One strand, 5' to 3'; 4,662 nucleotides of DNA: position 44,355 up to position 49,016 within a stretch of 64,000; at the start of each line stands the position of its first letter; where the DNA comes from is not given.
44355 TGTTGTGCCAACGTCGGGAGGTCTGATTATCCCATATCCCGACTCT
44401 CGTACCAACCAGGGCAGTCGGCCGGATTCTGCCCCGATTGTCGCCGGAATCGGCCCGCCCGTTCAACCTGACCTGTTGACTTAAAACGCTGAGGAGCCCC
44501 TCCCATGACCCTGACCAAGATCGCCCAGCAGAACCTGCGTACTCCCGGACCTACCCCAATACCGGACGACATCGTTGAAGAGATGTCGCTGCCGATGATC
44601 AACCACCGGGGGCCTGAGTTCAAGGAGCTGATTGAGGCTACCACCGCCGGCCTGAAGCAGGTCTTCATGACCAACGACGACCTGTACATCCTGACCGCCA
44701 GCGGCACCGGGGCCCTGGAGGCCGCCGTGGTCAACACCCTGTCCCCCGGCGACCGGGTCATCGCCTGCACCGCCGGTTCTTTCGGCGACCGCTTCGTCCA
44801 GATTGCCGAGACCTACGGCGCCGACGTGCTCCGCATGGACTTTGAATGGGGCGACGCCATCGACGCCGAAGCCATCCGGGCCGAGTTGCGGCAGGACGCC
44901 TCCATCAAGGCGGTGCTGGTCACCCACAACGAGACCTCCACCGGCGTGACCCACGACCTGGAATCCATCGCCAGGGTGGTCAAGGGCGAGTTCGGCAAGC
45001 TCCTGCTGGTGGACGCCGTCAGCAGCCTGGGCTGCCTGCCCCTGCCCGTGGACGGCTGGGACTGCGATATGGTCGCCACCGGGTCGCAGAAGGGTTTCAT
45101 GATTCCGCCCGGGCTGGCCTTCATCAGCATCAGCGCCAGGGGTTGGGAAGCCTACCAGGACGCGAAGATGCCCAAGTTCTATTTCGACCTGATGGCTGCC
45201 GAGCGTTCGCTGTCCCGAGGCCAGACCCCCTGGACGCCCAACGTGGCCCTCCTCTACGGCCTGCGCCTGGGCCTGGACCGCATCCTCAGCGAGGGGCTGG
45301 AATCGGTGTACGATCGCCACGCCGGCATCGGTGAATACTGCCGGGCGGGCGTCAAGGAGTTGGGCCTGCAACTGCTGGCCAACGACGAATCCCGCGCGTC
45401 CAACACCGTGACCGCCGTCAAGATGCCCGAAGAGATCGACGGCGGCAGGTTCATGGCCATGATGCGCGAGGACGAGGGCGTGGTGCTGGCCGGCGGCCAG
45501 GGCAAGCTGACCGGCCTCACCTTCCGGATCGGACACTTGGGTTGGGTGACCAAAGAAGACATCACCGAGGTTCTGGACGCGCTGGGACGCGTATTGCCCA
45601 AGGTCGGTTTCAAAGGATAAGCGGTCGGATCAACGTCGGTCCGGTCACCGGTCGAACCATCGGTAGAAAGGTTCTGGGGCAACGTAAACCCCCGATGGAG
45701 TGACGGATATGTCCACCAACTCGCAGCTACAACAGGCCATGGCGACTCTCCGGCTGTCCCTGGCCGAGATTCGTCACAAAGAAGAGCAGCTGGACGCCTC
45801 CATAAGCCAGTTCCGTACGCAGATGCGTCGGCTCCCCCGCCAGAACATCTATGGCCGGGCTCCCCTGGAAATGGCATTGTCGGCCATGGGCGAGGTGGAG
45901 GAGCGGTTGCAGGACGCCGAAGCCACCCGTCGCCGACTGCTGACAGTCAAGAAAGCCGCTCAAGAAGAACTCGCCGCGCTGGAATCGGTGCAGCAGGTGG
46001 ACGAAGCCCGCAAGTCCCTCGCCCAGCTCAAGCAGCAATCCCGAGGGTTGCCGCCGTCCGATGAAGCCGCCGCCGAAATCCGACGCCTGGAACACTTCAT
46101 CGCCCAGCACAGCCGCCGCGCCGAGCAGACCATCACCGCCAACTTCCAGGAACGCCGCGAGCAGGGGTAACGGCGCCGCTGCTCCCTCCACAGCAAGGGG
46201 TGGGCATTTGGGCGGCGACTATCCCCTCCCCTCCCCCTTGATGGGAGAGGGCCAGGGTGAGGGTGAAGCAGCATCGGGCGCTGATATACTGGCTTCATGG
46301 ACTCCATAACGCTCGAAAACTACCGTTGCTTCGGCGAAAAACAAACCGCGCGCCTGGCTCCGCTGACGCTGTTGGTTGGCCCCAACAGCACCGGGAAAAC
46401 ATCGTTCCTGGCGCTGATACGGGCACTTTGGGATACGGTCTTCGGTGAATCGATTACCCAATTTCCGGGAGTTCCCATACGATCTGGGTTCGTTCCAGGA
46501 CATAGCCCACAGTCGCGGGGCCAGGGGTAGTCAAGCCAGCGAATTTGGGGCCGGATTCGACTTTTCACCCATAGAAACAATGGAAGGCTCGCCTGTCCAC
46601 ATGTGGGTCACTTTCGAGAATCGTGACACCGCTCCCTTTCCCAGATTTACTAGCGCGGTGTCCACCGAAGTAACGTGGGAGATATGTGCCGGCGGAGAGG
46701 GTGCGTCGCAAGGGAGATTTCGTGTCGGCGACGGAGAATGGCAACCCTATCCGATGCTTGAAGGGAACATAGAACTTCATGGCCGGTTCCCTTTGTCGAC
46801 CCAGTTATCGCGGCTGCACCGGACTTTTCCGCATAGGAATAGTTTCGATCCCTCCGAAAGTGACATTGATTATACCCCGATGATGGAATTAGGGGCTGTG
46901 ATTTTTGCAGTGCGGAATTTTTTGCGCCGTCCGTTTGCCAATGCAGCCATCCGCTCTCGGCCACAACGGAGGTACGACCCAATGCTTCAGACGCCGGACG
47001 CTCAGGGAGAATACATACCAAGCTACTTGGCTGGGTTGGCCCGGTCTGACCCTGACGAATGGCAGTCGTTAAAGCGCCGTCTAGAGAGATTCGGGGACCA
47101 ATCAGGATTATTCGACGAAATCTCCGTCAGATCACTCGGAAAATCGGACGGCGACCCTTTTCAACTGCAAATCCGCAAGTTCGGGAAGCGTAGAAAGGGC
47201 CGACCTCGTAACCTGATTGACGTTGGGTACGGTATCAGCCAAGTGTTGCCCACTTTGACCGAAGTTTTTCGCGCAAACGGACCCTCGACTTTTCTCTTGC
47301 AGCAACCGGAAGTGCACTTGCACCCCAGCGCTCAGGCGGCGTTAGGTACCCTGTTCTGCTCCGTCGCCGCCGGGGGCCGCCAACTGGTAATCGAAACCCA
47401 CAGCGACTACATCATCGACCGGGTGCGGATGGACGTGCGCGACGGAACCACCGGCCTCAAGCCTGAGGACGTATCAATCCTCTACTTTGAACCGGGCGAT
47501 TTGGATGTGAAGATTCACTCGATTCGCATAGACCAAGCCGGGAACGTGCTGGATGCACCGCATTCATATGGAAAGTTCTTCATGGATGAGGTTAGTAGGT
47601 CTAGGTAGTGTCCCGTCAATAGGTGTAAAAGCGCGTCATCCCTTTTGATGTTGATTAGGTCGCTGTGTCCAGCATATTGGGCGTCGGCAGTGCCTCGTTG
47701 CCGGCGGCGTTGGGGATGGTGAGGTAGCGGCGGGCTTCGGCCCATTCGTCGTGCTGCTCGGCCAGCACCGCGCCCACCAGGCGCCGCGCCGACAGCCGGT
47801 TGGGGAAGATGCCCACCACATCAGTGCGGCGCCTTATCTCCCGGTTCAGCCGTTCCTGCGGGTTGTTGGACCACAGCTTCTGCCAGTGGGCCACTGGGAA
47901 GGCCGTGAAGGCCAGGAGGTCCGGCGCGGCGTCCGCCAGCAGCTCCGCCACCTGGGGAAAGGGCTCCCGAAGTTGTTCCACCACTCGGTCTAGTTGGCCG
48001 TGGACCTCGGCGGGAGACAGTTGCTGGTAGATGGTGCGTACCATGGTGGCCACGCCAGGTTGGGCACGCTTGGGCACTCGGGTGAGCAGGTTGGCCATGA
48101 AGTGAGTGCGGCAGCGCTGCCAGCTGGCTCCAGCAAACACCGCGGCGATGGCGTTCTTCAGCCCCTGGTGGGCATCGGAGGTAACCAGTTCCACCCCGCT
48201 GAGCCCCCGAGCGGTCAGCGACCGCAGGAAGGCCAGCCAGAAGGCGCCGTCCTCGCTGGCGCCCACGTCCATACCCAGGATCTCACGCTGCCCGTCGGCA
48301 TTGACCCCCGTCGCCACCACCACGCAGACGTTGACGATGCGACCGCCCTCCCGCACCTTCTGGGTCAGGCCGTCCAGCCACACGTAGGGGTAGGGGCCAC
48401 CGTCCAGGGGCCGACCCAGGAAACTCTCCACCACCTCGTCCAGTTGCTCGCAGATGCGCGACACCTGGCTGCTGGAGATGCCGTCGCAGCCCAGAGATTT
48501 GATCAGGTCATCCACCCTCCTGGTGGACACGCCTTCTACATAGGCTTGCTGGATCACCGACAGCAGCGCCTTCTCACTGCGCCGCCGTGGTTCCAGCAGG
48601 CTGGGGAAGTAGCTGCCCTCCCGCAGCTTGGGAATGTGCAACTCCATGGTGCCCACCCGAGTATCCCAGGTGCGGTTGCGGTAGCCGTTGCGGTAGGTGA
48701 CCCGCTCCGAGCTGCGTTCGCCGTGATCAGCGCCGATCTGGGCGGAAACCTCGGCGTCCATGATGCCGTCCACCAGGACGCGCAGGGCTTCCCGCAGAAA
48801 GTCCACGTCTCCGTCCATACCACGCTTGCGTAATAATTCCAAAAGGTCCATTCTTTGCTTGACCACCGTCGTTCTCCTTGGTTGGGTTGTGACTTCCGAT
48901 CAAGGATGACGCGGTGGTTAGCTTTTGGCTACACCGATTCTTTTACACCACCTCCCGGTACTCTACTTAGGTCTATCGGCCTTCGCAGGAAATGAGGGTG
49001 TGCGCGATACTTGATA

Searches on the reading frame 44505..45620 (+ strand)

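Call 78: search_protein_families(library=pfam, proteins=[window:44505-45620:+], max_evalue=0.001)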
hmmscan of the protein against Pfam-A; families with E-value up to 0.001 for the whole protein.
window:44505-45620:+ (371 aa): 2 families
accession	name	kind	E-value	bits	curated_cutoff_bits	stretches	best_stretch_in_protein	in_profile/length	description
PF00266.25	Aminotran_5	-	1.3e-25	90.6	21.5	1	31-332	33-339/371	Aminotransferase class-V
PF01053.26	Cys_Met_Meta_PP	-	3.5e-05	23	27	1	62-191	71-193/381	Cys/Met metabolism PLP-dependent enzyme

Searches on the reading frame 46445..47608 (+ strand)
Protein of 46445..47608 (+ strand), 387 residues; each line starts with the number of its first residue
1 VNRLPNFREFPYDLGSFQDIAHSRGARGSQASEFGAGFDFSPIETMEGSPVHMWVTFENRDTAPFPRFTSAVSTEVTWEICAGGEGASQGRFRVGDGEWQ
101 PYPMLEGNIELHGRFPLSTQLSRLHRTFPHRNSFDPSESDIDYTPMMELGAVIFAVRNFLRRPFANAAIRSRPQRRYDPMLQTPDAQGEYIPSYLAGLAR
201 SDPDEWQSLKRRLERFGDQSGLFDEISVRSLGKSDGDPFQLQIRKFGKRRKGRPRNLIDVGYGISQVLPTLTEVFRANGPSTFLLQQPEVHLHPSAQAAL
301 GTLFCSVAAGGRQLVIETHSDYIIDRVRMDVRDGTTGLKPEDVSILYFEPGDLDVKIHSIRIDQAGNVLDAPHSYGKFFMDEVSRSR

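Call 48: search_protein_families(library=pfam, proteins=[window:46445-47608:+], max_evalue=0.0001)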
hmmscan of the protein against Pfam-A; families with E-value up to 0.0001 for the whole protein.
window:46445-47608:+ (387 aa): 2 families
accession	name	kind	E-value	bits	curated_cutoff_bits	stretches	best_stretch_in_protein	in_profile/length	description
PF13304.12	AAA_21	-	1.1e-15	58.9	27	1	207-325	201-304/304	AAA domain, putative AbiEii toxin, Type IV TA system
PF13175.12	AAA_15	-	6.5e-09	36.3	32.1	1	251-324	292-374/374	AAA ATPase domain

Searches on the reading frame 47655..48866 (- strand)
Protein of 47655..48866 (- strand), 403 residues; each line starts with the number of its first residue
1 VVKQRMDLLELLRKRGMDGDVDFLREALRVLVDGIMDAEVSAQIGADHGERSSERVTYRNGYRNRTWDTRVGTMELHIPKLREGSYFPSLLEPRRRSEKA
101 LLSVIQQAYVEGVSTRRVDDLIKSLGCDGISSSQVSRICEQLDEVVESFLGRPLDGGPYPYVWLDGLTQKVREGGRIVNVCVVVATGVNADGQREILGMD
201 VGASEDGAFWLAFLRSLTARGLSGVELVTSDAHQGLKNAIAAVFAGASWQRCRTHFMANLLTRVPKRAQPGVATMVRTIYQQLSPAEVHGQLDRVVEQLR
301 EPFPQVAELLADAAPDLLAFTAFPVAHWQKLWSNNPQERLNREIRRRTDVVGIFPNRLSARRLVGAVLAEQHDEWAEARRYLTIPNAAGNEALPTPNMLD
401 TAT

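Call 48: search_protein_families(library=pfam, proteins=[window:47655-48866:-], max_evalue=0.0001)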
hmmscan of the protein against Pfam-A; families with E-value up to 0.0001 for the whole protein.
window:47655-48866:- (403 aa): 2 families
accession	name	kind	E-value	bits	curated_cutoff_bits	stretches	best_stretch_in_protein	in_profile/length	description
PF00872.24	Transposase_mut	-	2.6e-136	454.9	21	1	6-378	8-379/379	Transposase, Mutator family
PF10551.15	MULE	-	4.5e-07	30.7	27.6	1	182-259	17-99/99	MULE transposase domain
